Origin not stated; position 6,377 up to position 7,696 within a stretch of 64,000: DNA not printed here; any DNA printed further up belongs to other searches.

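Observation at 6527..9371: Transporter-less TAXI binding protein paired with a PleC/DivJ-type sensor kinase: candidate extracytoplasmic-ligand input into cell-cycle signalling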

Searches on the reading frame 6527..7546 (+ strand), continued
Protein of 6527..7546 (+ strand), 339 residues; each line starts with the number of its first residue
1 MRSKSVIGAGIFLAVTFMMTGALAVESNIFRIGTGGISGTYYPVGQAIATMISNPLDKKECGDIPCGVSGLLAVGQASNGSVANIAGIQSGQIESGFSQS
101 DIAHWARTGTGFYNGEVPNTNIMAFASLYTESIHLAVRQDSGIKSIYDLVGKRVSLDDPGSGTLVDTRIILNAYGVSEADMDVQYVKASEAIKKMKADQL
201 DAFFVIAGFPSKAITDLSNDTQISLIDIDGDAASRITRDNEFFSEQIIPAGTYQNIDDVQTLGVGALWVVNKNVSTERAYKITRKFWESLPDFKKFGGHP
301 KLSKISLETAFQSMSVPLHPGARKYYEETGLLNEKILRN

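Call 25: find_related_loci(query=A1, collection=genome_contigs, flank=10000)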
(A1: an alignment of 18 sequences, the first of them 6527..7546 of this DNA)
Query A1 (339 aa) in genome_contigs; peptide patterns used: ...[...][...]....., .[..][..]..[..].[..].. (x = any residue, [..] = any of these).
599 stretches matched a pattern (row limit reached: there are more); 588 encode a relative of the query (tblastn E <= 1e-3); the best 80 are kept; 80 distinct loci.
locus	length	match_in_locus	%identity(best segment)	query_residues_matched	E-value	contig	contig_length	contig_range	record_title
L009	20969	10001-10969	58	3-328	1e-119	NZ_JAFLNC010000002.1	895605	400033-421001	Sneathiella sedimenti strain CAU 1612 contig2, whole genome shotgun sequence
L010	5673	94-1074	47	6-331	2e-101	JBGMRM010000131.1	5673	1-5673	MAG: Gammaproteobacteria bacterium isolate N04_metabat2_bin.20 NODE_9982_length_5673_cov_5.237807, whole genome shotgun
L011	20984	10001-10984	59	1-328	6e-119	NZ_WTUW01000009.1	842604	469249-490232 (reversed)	Sneathiella litorea strain DP05 C53, whole genome shotgun sequence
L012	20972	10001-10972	47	11-334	1e-100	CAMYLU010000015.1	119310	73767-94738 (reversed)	MAG: uncultured Gammaproteobacteria bacterium isolate FCS_Gamma_010 genome assembly, contig: scaffold_44, whole genome s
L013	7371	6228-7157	50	24-332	1e-98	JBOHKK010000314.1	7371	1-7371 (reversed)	MAG: Geminicoccaceae bacterium isolate SD8037_metabat2.bin.36 NODE_4764_length_7371_cov_1.807841, whole genome shotgun s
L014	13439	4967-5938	49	11-333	2e-98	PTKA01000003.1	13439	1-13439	MAG: Alphaproteobacteria bacterium MarineAlpha10_Bin3 CFH40_3, whole genome shotgun sequence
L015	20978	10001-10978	47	10-333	3e-98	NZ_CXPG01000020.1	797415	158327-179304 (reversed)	Jannaschia rubra strain CECT 5088, whole genome shotgun sequence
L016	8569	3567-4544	47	10-334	7e-98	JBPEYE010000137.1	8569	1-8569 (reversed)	MAG: Gammaproteobacteria bacterium isolate MAG42 MAG42_MAG42_137, whole genome shotgun sequence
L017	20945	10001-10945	49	22-334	6e-98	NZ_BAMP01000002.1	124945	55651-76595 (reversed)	Nitratireductor aquibiodomus NL21 = JCM 21793, whole genome shotgun sequence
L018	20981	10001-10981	48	6-331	6e-95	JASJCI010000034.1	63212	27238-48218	MAG: Gammaproteobacteria bacterium isolate MO_140.B7 MO_140.c_358, whole genome shotgun sequence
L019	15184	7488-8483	45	3-333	9e-95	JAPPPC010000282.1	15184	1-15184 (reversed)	MAG: Rhodospirillaceae bacterium isolate SB9157_S6_bin_13 NODE_569_length_15184_cov_8.27728, whole genome shotgun sequen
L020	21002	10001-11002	46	1-333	4e-94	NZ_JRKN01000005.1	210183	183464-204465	Paracoccus halophilus strain JCM 14014 Contig_5, whole genome shotgun sequence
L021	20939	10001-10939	48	23-333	2e-93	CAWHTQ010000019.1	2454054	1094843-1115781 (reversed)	MAG: uncultured Alphaproteobacteria bacterium isolate MFD03250.bin.2.10 genome assembly, contig: contig_2656, whole geno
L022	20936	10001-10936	47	22-331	4e-93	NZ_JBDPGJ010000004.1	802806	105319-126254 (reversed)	Aquibium pacificus strain LZ166 NODE_4_length_802806_cov_42.021507, whole genome shotgun sequence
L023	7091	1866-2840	46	12-333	6e-93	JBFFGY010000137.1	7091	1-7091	MAG: Alphaproteobacteria bacterium isolate Mix_mud15.2022.01.68 k141_2668310_length_7091_cov_6.9482, whole genome shotgu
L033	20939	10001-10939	46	20-333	3e-90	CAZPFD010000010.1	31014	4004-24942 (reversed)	MAG TPA_asm: uncultured Ectothiorhodospiraceae bacterium isolate SRP304980_co2_290 genome assembly, contig: NODE_461_len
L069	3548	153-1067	44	27-332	3e-86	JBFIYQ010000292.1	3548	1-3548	MAG: Gammaproteobacteria bacterium isolate Mix_sand14.2021.12.G.43 k141_2185364_length_3548_cov_14.4723, whole genome sh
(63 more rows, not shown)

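Call 30: search_protein_families(library=pfam, proteins=[L010:1093-3090:+, L012:11027-13030:+, L016:4587-6575:+, L018:11038-13032:+, L019:8532-9917:+, L033:10798-13332:+, L069:1134-3479:+, L014:6005-6694:+, L014:6691-7887:+], max_evalue=0.001)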
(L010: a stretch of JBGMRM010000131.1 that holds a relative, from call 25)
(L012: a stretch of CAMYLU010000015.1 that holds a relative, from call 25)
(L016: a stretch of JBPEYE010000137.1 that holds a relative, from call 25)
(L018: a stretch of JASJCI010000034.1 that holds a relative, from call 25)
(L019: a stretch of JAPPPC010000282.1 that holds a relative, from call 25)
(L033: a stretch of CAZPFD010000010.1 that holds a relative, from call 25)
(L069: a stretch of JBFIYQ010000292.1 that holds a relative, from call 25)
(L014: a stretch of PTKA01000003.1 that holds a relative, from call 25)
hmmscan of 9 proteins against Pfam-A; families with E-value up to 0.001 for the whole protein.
L010:1093-3090:+ (665 aa): 2 families
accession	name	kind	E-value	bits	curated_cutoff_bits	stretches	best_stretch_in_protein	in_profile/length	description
PF00563.25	EAL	-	1.2e-73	247.8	31.3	1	416-651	3-236/236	EAL domain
PF00990.26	GGDEF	-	1.3e-49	168.5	23.8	1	238-394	1-160/161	Diguanylate cyclase, GGDEF domain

L012:11027-13030:+ (667 aa): 2 families
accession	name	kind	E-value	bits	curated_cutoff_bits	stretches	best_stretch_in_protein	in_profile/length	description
PF00563.25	EAL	-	1.9e-71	240.6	31.3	1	403-638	3-236/236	EAL domain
PF00990.26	GGDEF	-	2.3e-53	180.7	23.8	1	225-381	1-160/161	Diguanylate cyclase, GGDEF domain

L016:4587-6575:+ (662 aa): 2 families
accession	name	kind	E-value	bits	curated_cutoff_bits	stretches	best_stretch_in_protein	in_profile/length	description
PF00563.25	EAL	-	7.4e-71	238.7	31.3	1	404-639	3-236/236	EAL domain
PF00990.26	GGDEF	-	3.5e-50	170.4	23.8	1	226-382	1-160/161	Diguanylate cyclase, GGDEF domain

L018:11038-13032:+ (664 aa): 2 families
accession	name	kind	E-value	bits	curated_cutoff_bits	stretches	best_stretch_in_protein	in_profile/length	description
PF00563.25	EAL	-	1.6e-72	244.1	31.3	1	402-638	2-236/236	EAL domain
PF00990.26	GGDEF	-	2.1e-50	171.1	23.8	1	225-381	1-160/161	Diguanylate cyclase, GGDEF domain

L019:8532-9917:+ (461 aa): 3 families
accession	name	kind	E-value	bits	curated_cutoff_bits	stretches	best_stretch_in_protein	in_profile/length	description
PF02518.31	HATPase_c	-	2.6e-26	92.7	26.4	1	341-453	1-110/111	Histidine kinase-, DNA gyrase B-, and HSP90-like ATPase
PF00512.31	HisKA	-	6.8e-20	71.3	26.9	1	226-295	1-66/66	His Kinase A (phospho-acceptor) domain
PF13581.12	HATPase_c_2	-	5.7e-05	23.6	27.4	1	350-449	40-126/127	Histidine kinase-like ATPase domain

L033:10798-13332:+ (844 aa): 3 families
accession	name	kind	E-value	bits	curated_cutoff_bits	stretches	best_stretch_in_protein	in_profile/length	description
PF00563.25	EAL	-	9.9e-75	251.4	31.3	1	582-817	2-236/236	EAL domain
PF00990.26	GGDEF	-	2e-48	164.6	23.8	1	405-562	1-161/161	Diguanylate cyclase, GGDEF domain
PF12860.13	PAS_7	-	7.5e-21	74.9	27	1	287-399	4-115/115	PAS fold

L069:1134-3479:+ (781 aa): 3 families
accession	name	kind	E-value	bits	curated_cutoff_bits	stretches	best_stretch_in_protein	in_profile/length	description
PF00563.25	EAL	-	8.7e-76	254.8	31.3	1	521-755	3-236/236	EAL domain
PF00990.26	GGDEF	-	4.4e-50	170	23.8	1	343-500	1-161/161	Diguanylate cyclase, GGDEF domain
PF12860.13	PAS_7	-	3.5e-15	56.6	27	1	223-334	1-112/115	PAS fold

L014:6005-6694:+ (229 aa): 0 families

L014:6691-7887:+ (398 aa): 3 families
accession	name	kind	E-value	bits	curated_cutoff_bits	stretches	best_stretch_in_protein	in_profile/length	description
PF02518.31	HATPase_c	-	4e-28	98.5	26.4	1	108-219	1-109/111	Histidine kinase-, DNA gyrase B-, and HSP90-like ATPase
PF00512.31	HisKA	-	2.2e-17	63.3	26.9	1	1-62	9-66/66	His Kinase A (phospho-acceptor) domain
PF13581.12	HATPase_c_2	-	8.3e-05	23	27.4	1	120-216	39-126/127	Histidine kinase-like ATPase domain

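Call 42: search_solved_structures(query=window:6527-7546:+, max_evalue=0.001, show_alignments=2)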
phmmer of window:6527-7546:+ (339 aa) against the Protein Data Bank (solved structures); distinct sequences matched with E-value up to 0.001: 7.
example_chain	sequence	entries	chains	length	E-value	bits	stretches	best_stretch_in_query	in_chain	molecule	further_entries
1us4_A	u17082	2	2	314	4.3e-49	170.9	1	21-332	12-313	PUTATIVE GLUR0 LIGAND BINDING CORE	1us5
8u79_A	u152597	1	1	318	2.5e-48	168.4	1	29-332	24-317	Immunogenic protein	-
8s4j_A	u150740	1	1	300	5e-47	164.1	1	29-332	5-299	TAXI family TRAP transporter solute-binding subunit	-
9ibo_A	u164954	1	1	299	5.1e-47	164.1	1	29-332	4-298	TAXI family TRAP transporter solute-binding subunit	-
9oz4_A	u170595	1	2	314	1.6e-38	136.2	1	29-333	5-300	TRAP transporter solute receptor, TAXI family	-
4ddd_A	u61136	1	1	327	2.9e-38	135.3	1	29-332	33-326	Immunogenic protein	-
9ibp_A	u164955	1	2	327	4.7e-24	88.6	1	18-331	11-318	Immunogenic protein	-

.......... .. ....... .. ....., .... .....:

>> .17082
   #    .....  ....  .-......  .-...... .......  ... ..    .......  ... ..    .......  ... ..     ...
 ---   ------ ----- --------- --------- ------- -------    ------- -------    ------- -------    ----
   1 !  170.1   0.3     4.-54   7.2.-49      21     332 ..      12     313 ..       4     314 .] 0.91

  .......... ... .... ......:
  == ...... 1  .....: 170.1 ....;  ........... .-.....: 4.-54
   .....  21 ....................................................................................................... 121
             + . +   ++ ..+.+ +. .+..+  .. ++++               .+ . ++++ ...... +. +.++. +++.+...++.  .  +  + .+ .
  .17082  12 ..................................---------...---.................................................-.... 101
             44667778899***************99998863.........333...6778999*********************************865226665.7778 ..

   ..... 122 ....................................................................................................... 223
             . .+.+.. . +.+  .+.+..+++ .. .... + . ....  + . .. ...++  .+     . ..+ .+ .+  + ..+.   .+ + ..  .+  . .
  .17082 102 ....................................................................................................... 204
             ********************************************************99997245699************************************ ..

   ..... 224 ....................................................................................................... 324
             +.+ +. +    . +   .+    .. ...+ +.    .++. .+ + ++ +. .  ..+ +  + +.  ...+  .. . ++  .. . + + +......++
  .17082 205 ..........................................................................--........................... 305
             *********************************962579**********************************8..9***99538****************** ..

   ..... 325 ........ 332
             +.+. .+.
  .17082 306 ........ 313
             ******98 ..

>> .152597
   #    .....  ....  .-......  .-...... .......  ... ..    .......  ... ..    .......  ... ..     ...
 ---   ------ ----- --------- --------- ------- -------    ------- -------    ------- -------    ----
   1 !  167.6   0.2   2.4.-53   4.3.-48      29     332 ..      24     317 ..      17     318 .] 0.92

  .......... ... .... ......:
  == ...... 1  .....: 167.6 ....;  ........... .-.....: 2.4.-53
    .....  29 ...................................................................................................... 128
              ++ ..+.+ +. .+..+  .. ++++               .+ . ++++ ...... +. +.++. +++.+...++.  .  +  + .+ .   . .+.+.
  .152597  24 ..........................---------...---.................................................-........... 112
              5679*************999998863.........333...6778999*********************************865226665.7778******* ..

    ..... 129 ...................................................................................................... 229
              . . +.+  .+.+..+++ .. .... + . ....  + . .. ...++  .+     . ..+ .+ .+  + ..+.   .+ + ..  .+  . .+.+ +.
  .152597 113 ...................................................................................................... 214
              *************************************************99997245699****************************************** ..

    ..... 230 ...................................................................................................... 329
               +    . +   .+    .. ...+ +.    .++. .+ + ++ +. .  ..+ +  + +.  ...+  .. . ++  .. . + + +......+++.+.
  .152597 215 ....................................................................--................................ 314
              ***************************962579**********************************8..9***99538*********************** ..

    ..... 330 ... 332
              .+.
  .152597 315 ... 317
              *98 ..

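Call 47: search_solved_structures(query=window:6527-7546:+, max_evalue=1e-40, show_alignments=4)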
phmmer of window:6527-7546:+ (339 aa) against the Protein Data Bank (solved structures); distinct sequences matched with E-value up to 1e-40: 4.
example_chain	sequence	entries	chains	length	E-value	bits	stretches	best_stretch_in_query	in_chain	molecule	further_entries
1us4_A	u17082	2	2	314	4.3e-49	170.9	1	21-332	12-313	PUTATIVE GLUR0 LIGAND BINDING CORE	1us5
8u79_A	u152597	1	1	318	2.5e-48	168.4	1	29-332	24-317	Immunogenic protein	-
8s4j_A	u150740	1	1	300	5e-47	164.1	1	29-332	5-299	TAXI family TRAP transporter solute-binding subunit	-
9ibo_A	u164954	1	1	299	5.1e-47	164.1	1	29-332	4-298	TAXI family TRAP transporter solute-binding subunit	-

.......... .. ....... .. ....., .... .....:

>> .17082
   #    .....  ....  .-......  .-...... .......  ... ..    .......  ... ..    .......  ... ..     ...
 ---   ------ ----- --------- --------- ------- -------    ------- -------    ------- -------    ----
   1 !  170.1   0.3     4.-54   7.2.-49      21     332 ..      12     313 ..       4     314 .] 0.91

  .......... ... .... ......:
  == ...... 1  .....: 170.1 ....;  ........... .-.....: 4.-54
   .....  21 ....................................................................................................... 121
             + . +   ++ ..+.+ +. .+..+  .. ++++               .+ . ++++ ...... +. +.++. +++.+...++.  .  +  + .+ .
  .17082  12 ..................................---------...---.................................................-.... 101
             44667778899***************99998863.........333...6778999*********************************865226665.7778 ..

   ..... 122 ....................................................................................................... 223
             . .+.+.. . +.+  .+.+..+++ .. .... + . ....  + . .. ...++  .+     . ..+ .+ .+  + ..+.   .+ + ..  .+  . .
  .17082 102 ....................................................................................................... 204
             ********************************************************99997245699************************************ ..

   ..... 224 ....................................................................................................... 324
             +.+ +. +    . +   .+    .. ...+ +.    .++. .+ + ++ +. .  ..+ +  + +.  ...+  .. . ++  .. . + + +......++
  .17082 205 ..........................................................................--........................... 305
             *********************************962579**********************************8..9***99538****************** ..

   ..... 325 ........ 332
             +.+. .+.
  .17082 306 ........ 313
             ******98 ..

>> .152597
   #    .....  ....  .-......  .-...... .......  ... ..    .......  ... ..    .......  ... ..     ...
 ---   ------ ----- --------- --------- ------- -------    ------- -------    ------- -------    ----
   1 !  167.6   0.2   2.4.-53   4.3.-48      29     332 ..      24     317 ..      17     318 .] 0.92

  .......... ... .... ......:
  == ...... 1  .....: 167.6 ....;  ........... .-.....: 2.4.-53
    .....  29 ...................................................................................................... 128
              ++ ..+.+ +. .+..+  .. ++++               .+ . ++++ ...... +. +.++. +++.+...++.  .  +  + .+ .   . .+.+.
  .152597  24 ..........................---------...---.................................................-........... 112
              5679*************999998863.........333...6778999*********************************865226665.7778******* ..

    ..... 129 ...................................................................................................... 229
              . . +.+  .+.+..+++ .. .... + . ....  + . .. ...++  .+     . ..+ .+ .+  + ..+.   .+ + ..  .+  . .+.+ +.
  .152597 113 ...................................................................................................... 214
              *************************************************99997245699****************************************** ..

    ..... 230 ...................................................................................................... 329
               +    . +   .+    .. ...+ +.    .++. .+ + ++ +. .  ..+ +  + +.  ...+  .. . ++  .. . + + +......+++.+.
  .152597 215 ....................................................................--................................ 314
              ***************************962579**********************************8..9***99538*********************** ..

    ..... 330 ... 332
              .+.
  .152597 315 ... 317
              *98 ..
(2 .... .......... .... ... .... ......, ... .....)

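Call 66: search_protein_families(library=pfam, proteins=[L022:11025-13103:+], max_evalue=0.00001)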
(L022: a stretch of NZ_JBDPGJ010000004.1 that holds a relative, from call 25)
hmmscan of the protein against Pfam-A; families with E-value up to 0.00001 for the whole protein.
L022:11025-13103:+ (692 aa): 1 family
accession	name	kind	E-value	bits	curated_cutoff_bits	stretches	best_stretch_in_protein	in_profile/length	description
PF06808.19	DctM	-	3.6e-104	349.3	23.8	1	142-606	2-408/413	Tripartite ATP-independent periplasmic transporter, DctM component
